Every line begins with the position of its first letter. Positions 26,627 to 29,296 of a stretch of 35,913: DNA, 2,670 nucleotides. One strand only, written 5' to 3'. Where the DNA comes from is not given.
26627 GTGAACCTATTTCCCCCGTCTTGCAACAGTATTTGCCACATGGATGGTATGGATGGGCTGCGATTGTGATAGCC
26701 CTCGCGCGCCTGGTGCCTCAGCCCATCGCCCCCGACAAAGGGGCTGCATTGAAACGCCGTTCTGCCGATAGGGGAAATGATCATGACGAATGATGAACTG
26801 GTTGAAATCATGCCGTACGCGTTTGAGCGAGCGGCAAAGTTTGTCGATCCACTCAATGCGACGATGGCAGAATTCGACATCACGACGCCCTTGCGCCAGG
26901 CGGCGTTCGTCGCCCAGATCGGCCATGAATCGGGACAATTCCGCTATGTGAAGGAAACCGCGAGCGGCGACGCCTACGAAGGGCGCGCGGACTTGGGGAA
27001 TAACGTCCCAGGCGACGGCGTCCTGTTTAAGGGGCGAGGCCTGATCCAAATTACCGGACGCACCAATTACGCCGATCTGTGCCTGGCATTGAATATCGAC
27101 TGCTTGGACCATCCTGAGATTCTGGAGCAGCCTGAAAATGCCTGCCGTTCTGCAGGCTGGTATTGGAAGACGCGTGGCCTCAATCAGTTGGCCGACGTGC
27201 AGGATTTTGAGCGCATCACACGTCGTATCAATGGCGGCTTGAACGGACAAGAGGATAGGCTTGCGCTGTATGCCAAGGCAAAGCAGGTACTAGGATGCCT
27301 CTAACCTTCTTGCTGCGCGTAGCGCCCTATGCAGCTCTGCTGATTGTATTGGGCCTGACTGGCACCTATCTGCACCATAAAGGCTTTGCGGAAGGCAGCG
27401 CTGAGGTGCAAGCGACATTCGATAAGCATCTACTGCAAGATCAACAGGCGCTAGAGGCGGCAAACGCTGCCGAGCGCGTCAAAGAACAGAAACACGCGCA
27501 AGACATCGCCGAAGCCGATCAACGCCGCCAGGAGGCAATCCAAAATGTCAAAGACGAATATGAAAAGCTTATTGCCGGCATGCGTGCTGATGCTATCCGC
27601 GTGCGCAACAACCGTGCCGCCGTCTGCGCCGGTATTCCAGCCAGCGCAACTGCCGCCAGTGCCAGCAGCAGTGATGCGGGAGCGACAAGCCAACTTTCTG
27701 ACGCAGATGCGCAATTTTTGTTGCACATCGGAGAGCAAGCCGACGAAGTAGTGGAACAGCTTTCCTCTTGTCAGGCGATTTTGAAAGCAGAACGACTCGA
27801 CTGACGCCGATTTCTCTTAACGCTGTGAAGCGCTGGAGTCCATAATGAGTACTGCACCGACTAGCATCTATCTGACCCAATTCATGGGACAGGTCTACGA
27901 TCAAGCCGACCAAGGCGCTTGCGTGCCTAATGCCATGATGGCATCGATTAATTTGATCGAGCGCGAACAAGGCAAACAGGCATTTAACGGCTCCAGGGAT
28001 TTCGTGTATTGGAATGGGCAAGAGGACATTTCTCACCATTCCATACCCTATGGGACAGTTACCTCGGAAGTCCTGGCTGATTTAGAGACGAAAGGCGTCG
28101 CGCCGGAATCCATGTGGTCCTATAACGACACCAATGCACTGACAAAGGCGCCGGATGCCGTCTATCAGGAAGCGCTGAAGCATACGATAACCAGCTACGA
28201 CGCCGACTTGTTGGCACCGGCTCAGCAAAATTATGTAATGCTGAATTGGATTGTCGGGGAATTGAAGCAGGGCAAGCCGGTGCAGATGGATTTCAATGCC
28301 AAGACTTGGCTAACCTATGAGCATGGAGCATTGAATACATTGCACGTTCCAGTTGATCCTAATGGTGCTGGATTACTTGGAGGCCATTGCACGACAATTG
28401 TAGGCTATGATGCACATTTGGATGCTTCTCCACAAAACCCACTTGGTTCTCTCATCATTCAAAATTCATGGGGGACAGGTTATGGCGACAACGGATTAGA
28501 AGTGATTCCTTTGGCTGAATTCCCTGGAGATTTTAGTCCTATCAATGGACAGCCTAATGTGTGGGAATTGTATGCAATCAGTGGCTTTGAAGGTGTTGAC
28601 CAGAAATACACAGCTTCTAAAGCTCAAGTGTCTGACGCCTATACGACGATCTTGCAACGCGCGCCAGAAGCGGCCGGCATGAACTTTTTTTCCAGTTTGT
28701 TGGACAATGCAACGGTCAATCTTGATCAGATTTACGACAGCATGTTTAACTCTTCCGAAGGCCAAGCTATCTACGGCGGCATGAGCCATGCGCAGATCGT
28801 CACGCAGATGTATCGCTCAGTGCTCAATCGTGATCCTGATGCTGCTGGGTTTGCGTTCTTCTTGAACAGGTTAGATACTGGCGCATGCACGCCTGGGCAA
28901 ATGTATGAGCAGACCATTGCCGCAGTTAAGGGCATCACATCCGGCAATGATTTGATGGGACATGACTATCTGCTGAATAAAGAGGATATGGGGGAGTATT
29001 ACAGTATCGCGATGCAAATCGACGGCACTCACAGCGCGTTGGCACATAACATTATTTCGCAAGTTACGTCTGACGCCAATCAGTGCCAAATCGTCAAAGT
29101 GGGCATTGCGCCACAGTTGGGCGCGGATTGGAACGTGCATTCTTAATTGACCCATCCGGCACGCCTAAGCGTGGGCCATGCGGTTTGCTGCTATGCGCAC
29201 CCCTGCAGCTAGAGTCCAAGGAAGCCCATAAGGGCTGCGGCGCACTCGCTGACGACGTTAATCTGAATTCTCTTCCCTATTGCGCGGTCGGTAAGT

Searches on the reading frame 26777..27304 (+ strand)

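Call 27: search_protein_families(library=phrogs, proteins=[window:26777-27304:+])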
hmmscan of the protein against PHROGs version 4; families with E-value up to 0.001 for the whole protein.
window:26777-27304:+ (175 aa): 9 families
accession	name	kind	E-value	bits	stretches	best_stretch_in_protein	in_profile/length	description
phrog_181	-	lysis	8.5e-69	234.3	1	1-173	330-531/769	endolysin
phrog_9506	-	lysis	3.1e-40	139.8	1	18-171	19-192/330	endolysin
phrog_26317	-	unknown function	4.2e-39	134.2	1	63-173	10-118/119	-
phrog_14712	-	moron, auxiliary metabolic gene and host takeover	6.4e-34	118.6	1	22-172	25-187/322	chitinase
phrog_1519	-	lysis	1.8e-28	101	1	14-168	211-376/502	endolysin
phrog_34417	-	unknown function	1.4e-27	97.8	1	3-170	6-193/326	-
phrog_317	-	lysis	4.7e-26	93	1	15-168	205-355/492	endolysin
phrog_12261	-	unknown function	6e-08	33.8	1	90-154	14-76/76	-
phrog_3201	-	tail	1.6e-05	23.7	1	73-168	2103-2201/2408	tail fiber protein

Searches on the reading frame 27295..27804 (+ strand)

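Call 27: search_protein_families(library=phrogs, proteins=[window:27295-27804:+])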
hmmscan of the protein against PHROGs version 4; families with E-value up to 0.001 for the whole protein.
window:27295-27804:+ (169 aa): 5 families
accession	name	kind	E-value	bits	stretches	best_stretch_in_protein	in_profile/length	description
phrog_2466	-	lysis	7.7e-15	56.1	1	13-165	11-165/172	Rz-like spanin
phrog_1327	-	lysis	2e-14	54.7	1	3-166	2-154/158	Rz-like spanin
phrog_13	-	lysis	2.8e-08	35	1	42-164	33-149/154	Rz-like spanin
phrog_6197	-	lysis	2.8e-06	28.5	1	14-108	10-102/167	Rz-like spanin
phrog_312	-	lysis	5.5e-06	27.5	1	13-135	10-134/173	Rz-like spanin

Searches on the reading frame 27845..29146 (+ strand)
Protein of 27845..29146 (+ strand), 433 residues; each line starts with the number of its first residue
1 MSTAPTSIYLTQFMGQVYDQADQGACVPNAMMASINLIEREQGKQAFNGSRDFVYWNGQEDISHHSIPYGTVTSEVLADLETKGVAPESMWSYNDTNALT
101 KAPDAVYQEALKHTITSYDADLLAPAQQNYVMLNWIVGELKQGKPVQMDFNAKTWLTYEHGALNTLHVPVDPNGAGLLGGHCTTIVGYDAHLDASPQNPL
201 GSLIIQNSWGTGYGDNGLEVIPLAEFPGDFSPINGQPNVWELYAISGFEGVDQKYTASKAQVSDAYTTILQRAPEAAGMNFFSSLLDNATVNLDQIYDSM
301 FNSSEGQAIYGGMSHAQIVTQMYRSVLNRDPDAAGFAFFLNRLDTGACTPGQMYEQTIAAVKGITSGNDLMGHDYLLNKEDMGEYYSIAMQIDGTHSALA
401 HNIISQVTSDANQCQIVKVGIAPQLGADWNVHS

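Call 7: search_protein_families(library=phrogs, proteins=[window:27845-29146:+])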
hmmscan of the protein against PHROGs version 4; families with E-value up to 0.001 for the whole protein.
window:27845-29146:+ (433 aa): 1 family
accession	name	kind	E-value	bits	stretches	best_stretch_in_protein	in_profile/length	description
phrog_16701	-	other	0.0009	19.7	0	3-45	26-65/234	peptidase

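Call 9: search_protein_families(library=pfam, proteins=[window:27845-29146:+], max_evalue=0.01)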
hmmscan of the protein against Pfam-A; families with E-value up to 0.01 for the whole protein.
window:27845-29146:+ (433 aa): 3 families
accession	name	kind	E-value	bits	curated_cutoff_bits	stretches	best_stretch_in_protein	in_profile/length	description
PF13946.11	DUF4214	-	4.2e-14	52.8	23.2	2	299-349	3-54/72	Domain of unknown function (DUF4214)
PF00112.29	Peptidase_C1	-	3.2e-05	24.5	20.7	1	83-217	82-198/220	Papain family cysteine protease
PF16518.11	GrlR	-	0.0068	17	26.8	0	330-419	14-100/110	T3SS negative regulator,GrlR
